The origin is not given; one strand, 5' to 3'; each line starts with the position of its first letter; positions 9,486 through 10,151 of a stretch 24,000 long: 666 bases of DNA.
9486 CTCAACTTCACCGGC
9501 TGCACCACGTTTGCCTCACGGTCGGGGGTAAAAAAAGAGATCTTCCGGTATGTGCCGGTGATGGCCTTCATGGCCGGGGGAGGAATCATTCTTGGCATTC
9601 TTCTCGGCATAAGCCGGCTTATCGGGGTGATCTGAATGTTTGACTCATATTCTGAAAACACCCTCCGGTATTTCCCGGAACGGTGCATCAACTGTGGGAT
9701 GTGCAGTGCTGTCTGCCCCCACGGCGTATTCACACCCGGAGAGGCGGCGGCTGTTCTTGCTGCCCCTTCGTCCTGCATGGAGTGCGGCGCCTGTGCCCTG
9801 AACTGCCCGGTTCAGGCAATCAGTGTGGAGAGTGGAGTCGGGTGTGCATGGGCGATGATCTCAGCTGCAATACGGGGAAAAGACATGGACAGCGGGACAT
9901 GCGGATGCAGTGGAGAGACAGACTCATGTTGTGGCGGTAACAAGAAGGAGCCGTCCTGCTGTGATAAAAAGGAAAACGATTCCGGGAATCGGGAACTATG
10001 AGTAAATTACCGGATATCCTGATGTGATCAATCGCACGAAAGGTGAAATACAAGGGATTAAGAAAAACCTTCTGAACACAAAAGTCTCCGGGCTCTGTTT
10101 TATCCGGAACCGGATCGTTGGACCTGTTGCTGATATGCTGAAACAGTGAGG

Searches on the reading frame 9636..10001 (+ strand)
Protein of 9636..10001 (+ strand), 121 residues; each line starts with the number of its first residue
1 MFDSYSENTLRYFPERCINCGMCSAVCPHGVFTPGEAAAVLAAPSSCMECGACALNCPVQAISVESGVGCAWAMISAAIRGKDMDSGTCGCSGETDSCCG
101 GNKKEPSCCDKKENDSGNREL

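Call 3: search_protein_families(library=pfam, proteins=[window:9636-10001:+], max_evalue=1)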
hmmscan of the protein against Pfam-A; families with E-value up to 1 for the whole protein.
window:9636-10001:+ (121 aa): 15 families
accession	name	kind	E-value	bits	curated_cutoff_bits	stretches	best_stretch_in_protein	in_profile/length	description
PF00037.32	Fer4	-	1.4e-13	50.4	21.1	2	12-32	3-23/24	4Fe-4S binding domain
PF12838.12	Fer4_7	-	4e-12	46.8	27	3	16-61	1-52/52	4Fe-4S dicluster domain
PF12837.12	Fer4_6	-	8e-11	41.8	25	2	12-32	4-24/24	4Fe-4S binding domain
PF13187.11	Fer4_9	-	6.8e-09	36.1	27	1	16-62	1-52/52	4Fe-4S dicluster domain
PF13237.11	Fer4_10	-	1.8e-07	31.4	25.5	1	14-58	6-53/53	4Fe-4S dicluster domain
PF12797.12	Fer4_2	-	1.1e-06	28.6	24.5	2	14-28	7-21/22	4Fe-4S binding domain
PF14697.11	Fer4_21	-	2.4e-06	28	35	2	15-63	6-58/59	4Fe-4S dicluster domain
PF13183.11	Fer4_8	-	6.3e-06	27.1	27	3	13-31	50-68/68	4Fe-4S dicluster domain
PF13484.11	Fer4_16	-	1.2e-05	26.4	30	2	16-35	1-20/66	4Fe-4S double cluster binding domain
PF13534.11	Fer4_17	-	3.4e-05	24.8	22.2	2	14-31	43-60/61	4Fe-4S dicluster domain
PF12800.12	Fer4_4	-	0.00011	22.7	24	2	14-28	1-15/17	4Fe-4S binding domain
PF25160.1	LdpA_Fe-S-bd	-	0.0037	17.5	27.6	2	14-31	25-42/49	LdpA Fe-S cluster-binding domain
PF12798.12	Fer4_3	-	0.0049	18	27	2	17-30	1-14/15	4Fe-4S binding domain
PF13370.11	Fer4_13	-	0.17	13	24.5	0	15-64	4-58/58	4Fe-4S single cluster domain of Ferredoxin I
PF13746.11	Fer4_18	-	0.38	11.4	27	1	16-31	60-75/114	4Fe-4S dicluster domain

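Call 4: search_protein_families(library=ncbifam, proteins=[window:9636-10001:+], max_evalue=1)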
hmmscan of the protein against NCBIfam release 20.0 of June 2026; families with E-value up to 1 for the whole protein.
window:9636-10001:+ (121 aa): 89 families (the best 25 are shown)
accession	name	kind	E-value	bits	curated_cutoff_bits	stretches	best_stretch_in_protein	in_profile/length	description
NF040864.1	HgcB_ferredoxin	equivalog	2.4e-32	110.6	99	1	5-99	2-93/93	mercury methylation ferredoxin HgcB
NF043039.1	HgcAB_like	equivalog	5.7e-12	45.9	285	1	10-63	295-350/350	HgcAB-like fusion protein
NF038196.1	ferrodoxin_EFR1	subfamily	8.2e-10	39.1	75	1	14-65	183-232/242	EFR1 family ferrodoxin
NF045490.1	FdxA_Protbact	equivalog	1.3e-09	38.2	135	2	23-68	17-61/104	ferredoxin FdxA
NF058577.1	FdxA_fam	equivalog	2.5e-09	37.2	65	2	15-61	7-52/52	4Fe-4S ferredoxin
TIGR02179.1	PorD_KorD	subfamily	2.1e-08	34.2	60.05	1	15-64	25-74/78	2-oxoacid:acceptor oxidoreductase, delta subunit, pyruvate/2-ketoisovalerate family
NF040684.1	PorD_Arch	equivalog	2.4e-08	34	120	1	14-65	31-82/85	pyruvate synthase subunit PorD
NF040770.1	hetero_SS_HdrA2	exception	1.4e-07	30.1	1100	1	14-68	576-629/777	CoB-CoM heterodisulfide reductase HdrA2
NF045480.1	FdxA_Actino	equivalog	6.5e-07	29.6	125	2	41-76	34-69/107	ferredoxin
NF045874.1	Vhu_polyferre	exception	6.7e-07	28.4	600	1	15-73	196-254/381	F420-non-reducing hydrogenase associated-polyferredoxin VhuB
TIGR02494.1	PFLE_PFLC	subfamily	6.8e-07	28.8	174.35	1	7-65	40-100/293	glycyl-radical enzyme activating protein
NF043069.1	T4HPD_activ_SAM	equivalog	1.1e-06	28.2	425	1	7-62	43-97/299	trans-4-hydroxy-L-proline dehydratase activase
TIGR04395.1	cutC_activ_rSAM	equivalog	1.8e-06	27.4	360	1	14-67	53-108/309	choline TMA-lyase-activating enzyme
NF006221.0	PRK08348.1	subfamily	4e-06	26.6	124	1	10-65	39-95/136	NADH-plastoquinone oxidoreductase subunit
TIGR02512.1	FeFe_hydrog_A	subfamily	6.7e-06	25.2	405.95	2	39-69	44-74/375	[FeFe] hydrogenase, group A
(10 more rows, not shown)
